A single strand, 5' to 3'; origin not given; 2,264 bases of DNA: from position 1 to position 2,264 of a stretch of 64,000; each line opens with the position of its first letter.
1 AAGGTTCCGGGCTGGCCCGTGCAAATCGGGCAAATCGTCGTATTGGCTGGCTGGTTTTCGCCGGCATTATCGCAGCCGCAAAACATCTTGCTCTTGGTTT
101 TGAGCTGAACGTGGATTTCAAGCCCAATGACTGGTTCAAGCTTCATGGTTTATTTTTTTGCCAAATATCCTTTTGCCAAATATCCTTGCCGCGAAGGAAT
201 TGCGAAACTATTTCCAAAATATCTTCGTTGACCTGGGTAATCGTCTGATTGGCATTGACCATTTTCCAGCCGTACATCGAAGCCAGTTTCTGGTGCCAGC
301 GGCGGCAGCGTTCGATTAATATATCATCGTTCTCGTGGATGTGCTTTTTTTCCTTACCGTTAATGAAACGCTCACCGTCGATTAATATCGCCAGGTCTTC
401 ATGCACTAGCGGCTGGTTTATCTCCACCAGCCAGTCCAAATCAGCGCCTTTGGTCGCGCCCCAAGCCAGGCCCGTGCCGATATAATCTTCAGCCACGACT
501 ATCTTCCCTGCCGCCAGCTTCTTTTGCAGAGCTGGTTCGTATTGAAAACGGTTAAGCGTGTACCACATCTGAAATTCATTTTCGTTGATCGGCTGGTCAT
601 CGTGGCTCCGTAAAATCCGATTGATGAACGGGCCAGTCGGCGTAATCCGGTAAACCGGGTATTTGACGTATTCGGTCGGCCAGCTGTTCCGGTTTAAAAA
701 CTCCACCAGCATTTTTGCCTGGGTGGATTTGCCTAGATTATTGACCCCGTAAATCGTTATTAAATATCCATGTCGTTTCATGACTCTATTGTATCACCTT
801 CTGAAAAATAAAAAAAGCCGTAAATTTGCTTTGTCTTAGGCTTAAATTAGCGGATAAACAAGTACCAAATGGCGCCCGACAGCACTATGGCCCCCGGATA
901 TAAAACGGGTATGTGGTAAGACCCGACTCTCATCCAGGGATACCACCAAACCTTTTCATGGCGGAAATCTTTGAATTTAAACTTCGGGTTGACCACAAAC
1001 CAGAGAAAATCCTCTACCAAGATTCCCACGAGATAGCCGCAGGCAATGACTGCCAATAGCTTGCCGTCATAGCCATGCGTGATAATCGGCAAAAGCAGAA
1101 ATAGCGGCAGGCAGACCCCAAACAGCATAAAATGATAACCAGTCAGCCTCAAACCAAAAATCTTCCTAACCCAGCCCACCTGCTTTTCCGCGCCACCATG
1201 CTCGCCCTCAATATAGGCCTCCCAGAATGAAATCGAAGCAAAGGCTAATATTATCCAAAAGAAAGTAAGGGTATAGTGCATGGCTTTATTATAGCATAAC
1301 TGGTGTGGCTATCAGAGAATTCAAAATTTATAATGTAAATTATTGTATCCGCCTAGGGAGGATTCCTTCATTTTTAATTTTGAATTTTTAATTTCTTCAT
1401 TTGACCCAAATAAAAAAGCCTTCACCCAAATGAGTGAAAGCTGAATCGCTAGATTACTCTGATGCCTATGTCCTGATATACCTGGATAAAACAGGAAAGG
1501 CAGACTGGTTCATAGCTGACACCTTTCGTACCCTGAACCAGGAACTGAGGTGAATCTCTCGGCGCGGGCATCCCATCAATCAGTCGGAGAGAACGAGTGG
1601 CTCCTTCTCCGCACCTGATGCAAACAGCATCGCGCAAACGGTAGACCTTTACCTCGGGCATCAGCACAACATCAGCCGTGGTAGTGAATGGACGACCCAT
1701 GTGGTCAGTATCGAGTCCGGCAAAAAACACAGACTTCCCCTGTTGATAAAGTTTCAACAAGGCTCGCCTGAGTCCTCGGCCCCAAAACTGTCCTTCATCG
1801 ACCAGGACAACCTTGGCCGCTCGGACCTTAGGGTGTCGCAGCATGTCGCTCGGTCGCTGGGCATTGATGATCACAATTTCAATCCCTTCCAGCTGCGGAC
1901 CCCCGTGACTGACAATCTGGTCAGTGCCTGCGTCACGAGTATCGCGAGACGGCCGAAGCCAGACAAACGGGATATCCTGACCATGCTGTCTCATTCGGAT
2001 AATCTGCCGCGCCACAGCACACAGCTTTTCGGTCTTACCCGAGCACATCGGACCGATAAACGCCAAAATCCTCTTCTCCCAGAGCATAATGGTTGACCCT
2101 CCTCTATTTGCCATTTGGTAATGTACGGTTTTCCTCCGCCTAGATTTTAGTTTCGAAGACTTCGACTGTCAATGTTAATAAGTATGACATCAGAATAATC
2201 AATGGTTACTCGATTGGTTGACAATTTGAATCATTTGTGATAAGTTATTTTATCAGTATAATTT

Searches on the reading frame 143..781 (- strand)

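Call 51: search_protein_families(library=pfam, proteins=[window:143-781:-], max_evalue=0.0001)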
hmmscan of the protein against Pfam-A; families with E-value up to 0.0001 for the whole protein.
window:143-781:- (212 aa): 1 family
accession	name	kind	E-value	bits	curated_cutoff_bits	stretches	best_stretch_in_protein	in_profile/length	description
PF02223.23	Thymidylate_kin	-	3.6e-15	56.6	27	1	12-188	3-185/185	Thymidylate kinase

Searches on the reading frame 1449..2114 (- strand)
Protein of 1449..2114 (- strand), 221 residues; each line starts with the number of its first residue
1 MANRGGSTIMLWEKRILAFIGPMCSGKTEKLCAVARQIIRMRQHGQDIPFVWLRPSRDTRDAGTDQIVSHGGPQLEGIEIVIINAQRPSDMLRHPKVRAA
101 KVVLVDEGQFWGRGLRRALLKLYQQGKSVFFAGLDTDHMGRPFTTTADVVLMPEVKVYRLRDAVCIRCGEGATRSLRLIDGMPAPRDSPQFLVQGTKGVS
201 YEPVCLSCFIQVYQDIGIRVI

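Call 51: search_protein_families(library=pfam, proteins=[window:1449-2114:-], max_evalue=0.0001)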
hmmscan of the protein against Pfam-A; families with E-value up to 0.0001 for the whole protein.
window:1449-2114:- (221 aa): 1 family
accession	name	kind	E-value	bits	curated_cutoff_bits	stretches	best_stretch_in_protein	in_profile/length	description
PF00265.24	TK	-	2.5e-20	73.5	20.6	1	18-209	5-176/176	Thymidine kinase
